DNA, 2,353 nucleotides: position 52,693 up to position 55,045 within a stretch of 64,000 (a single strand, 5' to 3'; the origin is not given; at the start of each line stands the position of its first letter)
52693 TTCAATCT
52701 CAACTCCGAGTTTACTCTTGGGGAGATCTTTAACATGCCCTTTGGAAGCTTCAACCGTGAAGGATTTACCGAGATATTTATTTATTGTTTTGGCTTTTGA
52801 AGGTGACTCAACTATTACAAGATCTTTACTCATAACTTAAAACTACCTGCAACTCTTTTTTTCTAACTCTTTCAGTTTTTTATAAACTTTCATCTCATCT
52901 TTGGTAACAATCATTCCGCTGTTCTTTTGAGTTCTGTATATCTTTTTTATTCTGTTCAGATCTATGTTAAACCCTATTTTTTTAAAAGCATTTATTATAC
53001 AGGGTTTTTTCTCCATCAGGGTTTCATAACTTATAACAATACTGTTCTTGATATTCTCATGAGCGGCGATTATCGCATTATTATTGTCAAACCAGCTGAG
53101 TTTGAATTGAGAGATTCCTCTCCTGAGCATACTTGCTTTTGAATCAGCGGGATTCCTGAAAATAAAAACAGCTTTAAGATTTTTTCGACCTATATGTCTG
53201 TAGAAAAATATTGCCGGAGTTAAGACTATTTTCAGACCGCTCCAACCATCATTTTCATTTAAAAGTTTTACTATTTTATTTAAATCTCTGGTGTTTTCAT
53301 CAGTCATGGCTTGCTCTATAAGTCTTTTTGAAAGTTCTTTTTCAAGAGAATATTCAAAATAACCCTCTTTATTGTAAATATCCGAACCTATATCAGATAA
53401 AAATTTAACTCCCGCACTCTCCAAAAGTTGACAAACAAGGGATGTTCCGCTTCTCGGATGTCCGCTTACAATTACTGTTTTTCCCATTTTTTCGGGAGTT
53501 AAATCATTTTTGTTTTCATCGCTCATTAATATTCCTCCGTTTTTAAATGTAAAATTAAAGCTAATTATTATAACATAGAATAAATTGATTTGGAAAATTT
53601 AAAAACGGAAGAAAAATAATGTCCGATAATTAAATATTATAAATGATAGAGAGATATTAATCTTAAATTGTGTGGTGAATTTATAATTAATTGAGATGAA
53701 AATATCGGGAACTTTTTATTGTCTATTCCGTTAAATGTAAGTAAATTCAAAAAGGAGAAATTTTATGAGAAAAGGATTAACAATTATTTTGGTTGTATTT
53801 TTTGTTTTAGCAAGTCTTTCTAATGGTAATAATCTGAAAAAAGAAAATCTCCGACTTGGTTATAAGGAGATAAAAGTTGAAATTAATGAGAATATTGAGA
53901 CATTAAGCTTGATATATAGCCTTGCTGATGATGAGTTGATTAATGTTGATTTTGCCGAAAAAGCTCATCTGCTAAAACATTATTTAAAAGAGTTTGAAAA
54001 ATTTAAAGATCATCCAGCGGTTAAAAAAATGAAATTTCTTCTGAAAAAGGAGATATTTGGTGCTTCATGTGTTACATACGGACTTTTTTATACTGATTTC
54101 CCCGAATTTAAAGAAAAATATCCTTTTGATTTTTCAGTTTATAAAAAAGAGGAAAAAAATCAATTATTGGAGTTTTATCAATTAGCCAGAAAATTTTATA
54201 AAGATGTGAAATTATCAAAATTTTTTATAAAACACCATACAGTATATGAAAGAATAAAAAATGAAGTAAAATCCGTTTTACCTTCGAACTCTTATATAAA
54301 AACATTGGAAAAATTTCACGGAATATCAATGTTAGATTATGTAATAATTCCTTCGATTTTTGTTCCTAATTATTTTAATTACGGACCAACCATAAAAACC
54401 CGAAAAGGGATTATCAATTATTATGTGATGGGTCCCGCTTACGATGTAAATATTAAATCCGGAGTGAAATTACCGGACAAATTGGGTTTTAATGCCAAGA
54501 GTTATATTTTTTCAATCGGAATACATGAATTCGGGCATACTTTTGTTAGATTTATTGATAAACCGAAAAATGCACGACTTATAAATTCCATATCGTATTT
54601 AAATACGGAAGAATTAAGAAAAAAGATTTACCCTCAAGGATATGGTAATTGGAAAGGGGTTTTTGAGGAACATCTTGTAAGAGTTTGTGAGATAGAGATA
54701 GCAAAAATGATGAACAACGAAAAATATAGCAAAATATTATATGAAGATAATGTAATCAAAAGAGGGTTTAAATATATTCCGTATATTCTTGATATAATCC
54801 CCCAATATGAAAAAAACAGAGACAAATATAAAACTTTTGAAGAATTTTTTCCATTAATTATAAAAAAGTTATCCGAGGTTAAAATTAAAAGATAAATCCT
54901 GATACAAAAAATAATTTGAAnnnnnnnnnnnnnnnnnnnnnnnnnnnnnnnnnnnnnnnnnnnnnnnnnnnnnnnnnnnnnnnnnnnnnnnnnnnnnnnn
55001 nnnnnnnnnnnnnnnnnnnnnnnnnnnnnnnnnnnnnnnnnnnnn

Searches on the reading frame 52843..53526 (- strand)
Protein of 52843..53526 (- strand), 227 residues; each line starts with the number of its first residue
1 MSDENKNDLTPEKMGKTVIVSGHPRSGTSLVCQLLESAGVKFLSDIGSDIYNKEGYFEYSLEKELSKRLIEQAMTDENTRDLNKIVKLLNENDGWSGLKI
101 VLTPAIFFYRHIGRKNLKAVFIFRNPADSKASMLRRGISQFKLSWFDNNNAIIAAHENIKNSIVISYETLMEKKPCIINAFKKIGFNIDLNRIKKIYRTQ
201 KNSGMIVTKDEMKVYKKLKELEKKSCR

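Call 6: search_protein_families(library=pfam, proteins=[window:52843-53526:-], max_evalue=0.001)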
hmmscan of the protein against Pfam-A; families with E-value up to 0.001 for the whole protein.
window:52843-53526:- (227 aa): 0 families

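Call 60: search_protein_families(library=pfam, proteins=[window:52843-53526:-], max_evalue=0.01)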
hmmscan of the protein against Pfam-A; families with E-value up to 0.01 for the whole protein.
window:52843-53526:- (227 aa): 3 families
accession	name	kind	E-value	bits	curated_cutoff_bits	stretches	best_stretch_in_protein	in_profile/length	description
PF13469.12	Sulfotransfer_3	-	0.0011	19.7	27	0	18-37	2-21/216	Sulfotransferase family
PF00685.33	Sulfotransfer_1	-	0.0015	18.4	22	1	17-134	3-108/255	Sulfotransferase domain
PF13238.12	AAA_18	-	0.0016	19.3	29.4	1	18-84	1-65/128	AAA domain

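Call 71: search_protein_families(library=ncbifam, proteins=[window:52843-53526:-], max_evalue=0.00001)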
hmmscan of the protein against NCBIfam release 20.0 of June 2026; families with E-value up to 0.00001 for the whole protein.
window:52843-53526:- (227 aa): 0 families

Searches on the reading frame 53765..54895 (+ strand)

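Call 6: search_protein_families(library=pfam, proteins=[window:53765-54895:+], max_evalue=0.001)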
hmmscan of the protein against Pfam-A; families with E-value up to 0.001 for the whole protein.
window:53765-54895:+ (376 aa): 1 family
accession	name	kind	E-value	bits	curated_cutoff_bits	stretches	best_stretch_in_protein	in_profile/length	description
PF16286.10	DUF4932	-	1e-37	130.7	28.7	1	36-367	1-331/332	Domain of unknown function (DUF4932)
